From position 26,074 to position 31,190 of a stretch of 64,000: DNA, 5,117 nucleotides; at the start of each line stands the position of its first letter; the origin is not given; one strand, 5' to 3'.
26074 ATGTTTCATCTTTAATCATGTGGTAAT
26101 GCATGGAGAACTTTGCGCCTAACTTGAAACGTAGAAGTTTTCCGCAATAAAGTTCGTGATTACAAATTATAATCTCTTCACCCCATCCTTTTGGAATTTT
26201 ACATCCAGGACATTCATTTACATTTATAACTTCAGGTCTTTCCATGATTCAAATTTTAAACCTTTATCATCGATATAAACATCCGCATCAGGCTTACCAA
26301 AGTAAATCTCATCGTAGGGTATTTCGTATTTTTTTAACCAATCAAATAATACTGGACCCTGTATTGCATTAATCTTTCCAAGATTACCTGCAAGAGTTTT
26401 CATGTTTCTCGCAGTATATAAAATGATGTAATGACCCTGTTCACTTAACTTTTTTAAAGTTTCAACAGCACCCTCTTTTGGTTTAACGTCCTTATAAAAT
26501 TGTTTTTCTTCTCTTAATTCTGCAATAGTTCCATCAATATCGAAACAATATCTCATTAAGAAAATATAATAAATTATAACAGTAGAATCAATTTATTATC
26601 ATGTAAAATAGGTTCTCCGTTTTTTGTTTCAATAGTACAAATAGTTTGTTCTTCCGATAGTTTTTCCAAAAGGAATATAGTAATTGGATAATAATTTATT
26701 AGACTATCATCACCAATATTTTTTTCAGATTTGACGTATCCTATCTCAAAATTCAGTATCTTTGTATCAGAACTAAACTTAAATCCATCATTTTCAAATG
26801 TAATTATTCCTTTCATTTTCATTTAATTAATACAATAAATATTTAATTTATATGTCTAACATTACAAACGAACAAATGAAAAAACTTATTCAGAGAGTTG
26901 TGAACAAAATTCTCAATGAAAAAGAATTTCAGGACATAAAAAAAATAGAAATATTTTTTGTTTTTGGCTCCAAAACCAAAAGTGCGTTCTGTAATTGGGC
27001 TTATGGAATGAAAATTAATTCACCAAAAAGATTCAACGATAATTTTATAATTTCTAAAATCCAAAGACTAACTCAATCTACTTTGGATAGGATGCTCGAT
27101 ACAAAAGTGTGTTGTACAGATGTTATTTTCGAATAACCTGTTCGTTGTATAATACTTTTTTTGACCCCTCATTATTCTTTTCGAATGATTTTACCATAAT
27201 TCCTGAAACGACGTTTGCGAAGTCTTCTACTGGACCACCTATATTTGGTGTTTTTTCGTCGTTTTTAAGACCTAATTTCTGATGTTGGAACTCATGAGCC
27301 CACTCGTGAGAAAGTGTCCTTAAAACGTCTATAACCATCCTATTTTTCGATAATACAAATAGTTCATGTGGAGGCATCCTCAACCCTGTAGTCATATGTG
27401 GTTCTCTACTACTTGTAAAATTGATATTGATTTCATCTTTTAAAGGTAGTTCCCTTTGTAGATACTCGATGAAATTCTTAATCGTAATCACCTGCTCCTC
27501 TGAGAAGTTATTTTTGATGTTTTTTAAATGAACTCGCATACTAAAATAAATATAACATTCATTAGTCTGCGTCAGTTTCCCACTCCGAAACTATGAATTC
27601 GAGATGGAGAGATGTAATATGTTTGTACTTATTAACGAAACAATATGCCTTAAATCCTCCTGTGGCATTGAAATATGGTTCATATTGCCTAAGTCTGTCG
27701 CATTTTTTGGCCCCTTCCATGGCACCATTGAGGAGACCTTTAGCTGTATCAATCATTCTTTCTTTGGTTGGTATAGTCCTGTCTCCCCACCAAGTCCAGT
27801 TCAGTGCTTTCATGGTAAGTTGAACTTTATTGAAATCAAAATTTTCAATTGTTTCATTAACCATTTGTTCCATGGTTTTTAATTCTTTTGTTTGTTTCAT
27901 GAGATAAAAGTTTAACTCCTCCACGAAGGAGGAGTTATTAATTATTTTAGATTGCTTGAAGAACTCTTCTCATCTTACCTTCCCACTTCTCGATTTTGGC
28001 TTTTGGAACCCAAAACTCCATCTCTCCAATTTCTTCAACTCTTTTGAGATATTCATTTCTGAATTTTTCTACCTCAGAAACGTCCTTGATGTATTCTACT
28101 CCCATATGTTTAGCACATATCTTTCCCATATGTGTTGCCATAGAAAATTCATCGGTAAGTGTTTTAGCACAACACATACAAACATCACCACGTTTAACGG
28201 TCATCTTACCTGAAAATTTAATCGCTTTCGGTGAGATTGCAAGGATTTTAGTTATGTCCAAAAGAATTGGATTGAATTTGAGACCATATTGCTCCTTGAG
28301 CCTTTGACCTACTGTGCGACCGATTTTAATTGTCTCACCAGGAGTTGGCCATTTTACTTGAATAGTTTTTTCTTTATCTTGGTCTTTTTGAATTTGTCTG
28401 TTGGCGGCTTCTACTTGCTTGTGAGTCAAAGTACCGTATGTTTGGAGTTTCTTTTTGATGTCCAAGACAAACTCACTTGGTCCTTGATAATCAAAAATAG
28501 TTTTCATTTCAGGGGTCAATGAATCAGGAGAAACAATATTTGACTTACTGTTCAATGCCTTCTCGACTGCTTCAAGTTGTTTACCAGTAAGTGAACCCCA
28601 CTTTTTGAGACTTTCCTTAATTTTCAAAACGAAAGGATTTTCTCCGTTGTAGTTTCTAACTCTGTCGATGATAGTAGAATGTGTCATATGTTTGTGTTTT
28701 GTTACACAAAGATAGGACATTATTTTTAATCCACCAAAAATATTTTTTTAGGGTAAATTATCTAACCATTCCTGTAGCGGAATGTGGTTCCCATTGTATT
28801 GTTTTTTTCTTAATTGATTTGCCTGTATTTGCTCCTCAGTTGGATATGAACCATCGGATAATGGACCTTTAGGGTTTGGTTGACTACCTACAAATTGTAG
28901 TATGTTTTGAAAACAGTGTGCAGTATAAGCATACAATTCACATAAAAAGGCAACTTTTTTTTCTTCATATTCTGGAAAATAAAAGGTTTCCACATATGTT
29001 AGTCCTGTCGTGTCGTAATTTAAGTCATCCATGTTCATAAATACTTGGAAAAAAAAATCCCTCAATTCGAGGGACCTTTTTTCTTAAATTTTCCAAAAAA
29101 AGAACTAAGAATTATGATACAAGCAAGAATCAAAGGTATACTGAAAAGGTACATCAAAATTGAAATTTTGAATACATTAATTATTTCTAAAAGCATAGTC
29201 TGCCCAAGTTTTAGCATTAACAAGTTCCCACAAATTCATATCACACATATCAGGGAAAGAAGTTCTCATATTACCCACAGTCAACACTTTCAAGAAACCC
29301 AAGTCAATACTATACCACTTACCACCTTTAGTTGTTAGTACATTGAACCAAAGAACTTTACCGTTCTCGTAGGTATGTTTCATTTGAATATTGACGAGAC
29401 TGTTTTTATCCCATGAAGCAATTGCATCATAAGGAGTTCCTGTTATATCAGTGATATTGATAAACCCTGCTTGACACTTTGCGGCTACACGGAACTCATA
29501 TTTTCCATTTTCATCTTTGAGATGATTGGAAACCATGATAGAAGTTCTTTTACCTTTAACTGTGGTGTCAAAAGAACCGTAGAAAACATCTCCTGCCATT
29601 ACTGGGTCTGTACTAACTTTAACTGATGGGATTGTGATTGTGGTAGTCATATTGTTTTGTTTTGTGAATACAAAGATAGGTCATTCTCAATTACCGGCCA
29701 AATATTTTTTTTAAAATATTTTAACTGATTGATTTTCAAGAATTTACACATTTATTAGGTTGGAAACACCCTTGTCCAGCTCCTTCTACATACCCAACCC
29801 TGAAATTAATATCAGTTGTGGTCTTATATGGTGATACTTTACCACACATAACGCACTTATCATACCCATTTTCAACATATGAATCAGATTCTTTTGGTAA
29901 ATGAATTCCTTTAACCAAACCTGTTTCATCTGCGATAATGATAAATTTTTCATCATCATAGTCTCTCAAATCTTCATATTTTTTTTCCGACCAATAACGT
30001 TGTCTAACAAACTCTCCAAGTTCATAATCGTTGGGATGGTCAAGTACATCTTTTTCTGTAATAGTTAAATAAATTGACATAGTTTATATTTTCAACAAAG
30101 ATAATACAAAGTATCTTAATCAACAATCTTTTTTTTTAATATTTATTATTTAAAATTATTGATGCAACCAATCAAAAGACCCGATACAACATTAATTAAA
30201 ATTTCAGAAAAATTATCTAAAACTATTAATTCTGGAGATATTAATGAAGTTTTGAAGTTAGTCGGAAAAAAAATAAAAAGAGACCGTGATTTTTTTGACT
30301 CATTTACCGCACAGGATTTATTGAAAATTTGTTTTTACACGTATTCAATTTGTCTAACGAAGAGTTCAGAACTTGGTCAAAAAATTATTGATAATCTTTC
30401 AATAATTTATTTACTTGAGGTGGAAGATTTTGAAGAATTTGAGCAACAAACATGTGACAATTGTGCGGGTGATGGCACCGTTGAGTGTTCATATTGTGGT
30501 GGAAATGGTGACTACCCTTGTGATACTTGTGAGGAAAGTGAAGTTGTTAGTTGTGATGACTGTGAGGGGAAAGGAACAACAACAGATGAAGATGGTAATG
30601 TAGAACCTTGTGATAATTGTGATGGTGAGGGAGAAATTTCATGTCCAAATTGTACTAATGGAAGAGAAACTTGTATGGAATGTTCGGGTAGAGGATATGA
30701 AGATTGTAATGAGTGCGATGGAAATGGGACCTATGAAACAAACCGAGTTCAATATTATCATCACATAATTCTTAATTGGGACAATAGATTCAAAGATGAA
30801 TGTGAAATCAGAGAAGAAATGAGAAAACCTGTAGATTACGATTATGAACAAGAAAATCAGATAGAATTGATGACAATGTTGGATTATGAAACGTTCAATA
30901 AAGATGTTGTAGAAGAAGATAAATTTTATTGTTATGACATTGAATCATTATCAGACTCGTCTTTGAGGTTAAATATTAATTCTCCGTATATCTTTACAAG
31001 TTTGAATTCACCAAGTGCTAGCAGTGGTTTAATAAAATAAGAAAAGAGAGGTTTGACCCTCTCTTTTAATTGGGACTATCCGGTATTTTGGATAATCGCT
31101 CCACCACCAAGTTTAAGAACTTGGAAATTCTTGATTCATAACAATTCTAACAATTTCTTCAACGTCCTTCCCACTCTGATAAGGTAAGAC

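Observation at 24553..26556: Phage-encoded nucleotide-activated heptose biosynthesis module (split HldE kinase and adenylyltransferase, HAD phosphatase, cupin)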

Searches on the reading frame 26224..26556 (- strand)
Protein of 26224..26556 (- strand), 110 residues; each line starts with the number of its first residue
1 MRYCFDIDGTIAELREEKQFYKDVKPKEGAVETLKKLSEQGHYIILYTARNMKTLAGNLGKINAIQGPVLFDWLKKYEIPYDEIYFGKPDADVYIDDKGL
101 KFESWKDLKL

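Call 3: search_protein_families(library=pfam, proteins=[window:26224-26556:-], max_evalue=0.1)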
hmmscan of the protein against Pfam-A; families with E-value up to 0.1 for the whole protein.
window:26224-26556:- (110 aa): 8 families
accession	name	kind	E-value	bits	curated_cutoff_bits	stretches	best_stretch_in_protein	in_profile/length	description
PF08282.18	Hydrolase_3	-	1.2e-05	25.6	20.9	1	4-58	2-48/255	haloacid dehalogenase-like hydrolase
PF24694.1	LNS2_PITM1-3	-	1.8e-05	25.2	27.7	1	5-52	3-48/124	PITM 1-3, LNS2 domain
PF06941.18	NT5C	-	3.6e-05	24.2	24.8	1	16-101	58-139/180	5' nucleotidase, deoxy (Pyrimidine), cytosolic type C protein (NT5C)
PF00702.32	Hydrolase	-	0.0001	23.2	26.4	1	14-94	87-160/191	haloacid dehalogenase-like hydrolase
PF13419.12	HAD_2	-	0.00021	21.9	23.8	1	17-66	71-120/178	Haloacid dehalogenase-like hydrolase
PF25109.1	HAD_PNKP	-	0.00025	21.6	27.6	1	4-61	5-66/143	Polynucleotide kinase PNKP phosphatase domain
PF02358.22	Trehalose_PPase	-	0.0064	16.1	27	1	4-62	1-56/235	Trehalose-phosphatase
PF13344.12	Hydrolase_6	-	0.0067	16.9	27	1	4-62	2-51/101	Haloacid dehalogenase-like hydrolase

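Call 4: search_protein_families(library=ncbifam, proteins=[window:26224-26556:-], max_evalue=0.1)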
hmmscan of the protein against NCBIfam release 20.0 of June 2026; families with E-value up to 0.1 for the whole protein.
window:26224-26556:- (110 aa): 11 families
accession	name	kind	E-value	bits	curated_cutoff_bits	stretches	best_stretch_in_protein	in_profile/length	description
TIGR01689.1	EcbF-BcbF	subfamily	9.7e-24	83.7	162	1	3-108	4-110/126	capsule biosynthesis phosphatase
NF046079.1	HAD_phos_BT0820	equivalog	1e-07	32.4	165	1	4-105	4-103/137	BT0820 family HAD-type phosphatase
TIGR00099.1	Cof-subfamily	subfamily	2.9e-05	23.8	137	1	3-55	2-46/256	Cof-type HAD-IIB family hydrolase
NF045966.1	YcsE_rel_Pase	equivalog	0.00018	21.1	220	1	4-63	6-58/265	YcsE-related riboflavin metabolism phosphatase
TIGR01662.1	HAD-SF-IIIA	subfamily_domain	0.00042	20.4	44.6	1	4-51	4-51/141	HAD-IIIA family hydrolase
TIGR01681.1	HAD-SF-IIIC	subfamily_domain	0.0012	19.6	35.75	1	5-65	5-72/132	HAD-IIIC family phosphatase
TIGR01484.1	HAD-SF-IIB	subfamily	0.0014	18.8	41.8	1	5-55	4-47/221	HAD-IIB family hydrolase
TIGR01488.1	HAD-SF-IB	subfamily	0.0083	16.1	45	0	16-51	64-99/177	HAD-IB family phosphatase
TIGR01656.1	Histidinol-ppas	subfamily_domain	0.027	14.4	84.15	1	5-50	5-53/149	histidinol-phosphate phosphatase domain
TIGR01487.1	Pglycolate_arch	equivalog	0.047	13.5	122.75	1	5-69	6-61/215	phosphoglycolate phosphatase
TIGR00685.1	T6PP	equivalog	0.099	12.5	68.05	0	4-54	7-55/250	trehalose-phosphatase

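Call 5: search_protein_families(library=phrogs, proteins=[window:26224-26556:-], max_evalue=0.01)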
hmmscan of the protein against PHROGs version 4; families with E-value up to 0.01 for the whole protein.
window:26224-26556:- (110 aa): 5 families
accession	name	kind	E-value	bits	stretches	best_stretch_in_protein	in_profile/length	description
phrog_1238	-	moron, auxiliary metabolic gene and host takeover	4.5e-30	105.3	1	1-108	23-125/155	phosphoheptose isomerase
phrog_415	-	other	7.1e-08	33.4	1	3-90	24-117/218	polynucleotide kinase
phrog_505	-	other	0.00015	22.3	1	4-89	165-242/295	polynucleotide kinase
phrog_2643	-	moron, auxiliary metabolic gene and host takeover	0.0017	19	1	15-69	48-106/182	5'-3' deoxyribonucleotidase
phrog_420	-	unknown function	0.0065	17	0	16-106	75-166/267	unknown function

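Call 34: search_solved_structures(query=window:26224-26556:-, max_evalue=0.1, show_alignments=3)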
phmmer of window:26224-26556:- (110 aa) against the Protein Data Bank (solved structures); distinct sequences matched with E-value up to 0.1: 3.
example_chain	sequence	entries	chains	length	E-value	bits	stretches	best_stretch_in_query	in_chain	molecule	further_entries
1xpj_A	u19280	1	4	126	7.5e-20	74.5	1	4-103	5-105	hypothetical protein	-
9iqw_A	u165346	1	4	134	6e-10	42.6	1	2-108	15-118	Capsule biosynthesis protein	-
2obb_A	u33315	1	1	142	0.0078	19.7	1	3-100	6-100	Hypothetical protein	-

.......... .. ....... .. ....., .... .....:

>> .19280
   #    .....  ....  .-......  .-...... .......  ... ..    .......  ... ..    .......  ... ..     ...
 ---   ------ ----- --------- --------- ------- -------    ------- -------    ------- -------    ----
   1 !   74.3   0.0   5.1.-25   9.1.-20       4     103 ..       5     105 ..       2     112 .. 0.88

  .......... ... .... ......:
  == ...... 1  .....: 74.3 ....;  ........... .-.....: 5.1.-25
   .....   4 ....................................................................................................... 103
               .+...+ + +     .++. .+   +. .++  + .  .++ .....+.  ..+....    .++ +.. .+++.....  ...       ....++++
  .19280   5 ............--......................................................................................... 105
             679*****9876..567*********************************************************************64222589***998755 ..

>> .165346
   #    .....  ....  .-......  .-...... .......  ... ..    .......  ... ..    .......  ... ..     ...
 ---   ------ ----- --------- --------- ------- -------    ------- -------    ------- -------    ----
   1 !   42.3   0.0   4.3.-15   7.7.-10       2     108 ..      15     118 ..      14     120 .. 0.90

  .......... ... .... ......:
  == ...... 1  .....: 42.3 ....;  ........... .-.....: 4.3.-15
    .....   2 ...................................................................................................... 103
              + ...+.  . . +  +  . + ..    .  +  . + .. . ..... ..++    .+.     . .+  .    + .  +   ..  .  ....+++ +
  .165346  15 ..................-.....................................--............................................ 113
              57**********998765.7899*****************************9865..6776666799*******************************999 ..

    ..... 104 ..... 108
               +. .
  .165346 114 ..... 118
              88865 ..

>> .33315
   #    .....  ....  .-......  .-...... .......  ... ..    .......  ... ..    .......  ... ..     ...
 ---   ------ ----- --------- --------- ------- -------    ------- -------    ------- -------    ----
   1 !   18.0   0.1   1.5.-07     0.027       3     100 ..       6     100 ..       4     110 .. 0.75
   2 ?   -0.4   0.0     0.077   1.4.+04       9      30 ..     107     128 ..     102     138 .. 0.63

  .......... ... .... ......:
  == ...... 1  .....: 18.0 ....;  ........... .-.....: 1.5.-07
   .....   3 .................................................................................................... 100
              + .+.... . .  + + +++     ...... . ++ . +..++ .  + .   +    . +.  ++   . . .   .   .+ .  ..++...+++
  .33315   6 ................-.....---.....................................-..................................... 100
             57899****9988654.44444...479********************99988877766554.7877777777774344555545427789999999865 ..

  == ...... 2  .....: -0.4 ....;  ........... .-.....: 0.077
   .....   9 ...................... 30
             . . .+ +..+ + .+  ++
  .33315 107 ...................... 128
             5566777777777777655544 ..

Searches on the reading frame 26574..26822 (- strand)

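Call 3: search_protein_families(library=pfam, proteins=[window:26574-26822:-], max_evalue=0.1)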
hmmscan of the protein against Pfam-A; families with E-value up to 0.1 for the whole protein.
window:26574-26822:- (82 aa): 1 family
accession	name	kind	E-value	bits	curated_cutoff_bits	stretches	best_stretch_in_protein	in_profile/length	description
PF18266.8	Ncstrn_small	-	0.073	13.5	25.9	1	2-68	68-144/169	Nicastrin small lobe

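Call 4: search_protein_families(library=ncbifam, proteins=[window:26574-26822:-], max_evalue=0.1)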
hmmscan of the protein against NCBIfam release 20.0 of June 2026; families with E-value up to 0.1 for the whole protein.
window:26574-26822:- (82 aa): 0 families

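Call 5: search_protein_families(library=phrogs, proteins=[window:26574-26822:-], max_evalue=0.01)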
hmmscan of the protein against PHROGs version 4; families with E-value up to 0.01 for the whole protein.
window:26574-26822:- (82 aa): 0 families

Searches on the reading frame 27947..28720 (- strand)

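Call 13: search_protein_families(library=phrogs, proteins=[window:27947-28720:-], max_evalue=0.001)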
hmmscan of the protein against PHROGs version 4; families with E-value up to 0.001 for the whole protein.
window:27947-28720:- (257 aa): 3 families
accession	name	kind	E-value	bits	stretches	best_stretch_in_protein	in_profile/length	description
phrog_4046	-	unknown function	2.1e-14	54.7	1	11-59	112-158/301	-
phrog_27218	-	unknown function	3e-06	28.2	0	80-117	60-97/192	-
phrog_636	-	unknown function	1.5e-05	26.3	1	180-221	206-248/254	-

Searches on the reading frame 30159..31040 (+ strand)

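Call 71: search_protein_families(library=phrogs, proteins=[window:30159-31040:+], max_evalue=0.01)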
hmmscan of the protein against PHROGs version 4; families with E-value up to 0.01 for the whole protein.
window:30159-31040:+ (293 aa): 2 families
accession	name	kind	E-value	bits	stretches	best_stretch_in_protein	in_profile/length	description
phrog_28723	-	unknown function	3.5e-05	25.2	1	96-141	30-77/83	-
phrog_127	-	transcription regulation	0.0014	19.3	0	94-203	112-209/253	anti-termination protein Q-like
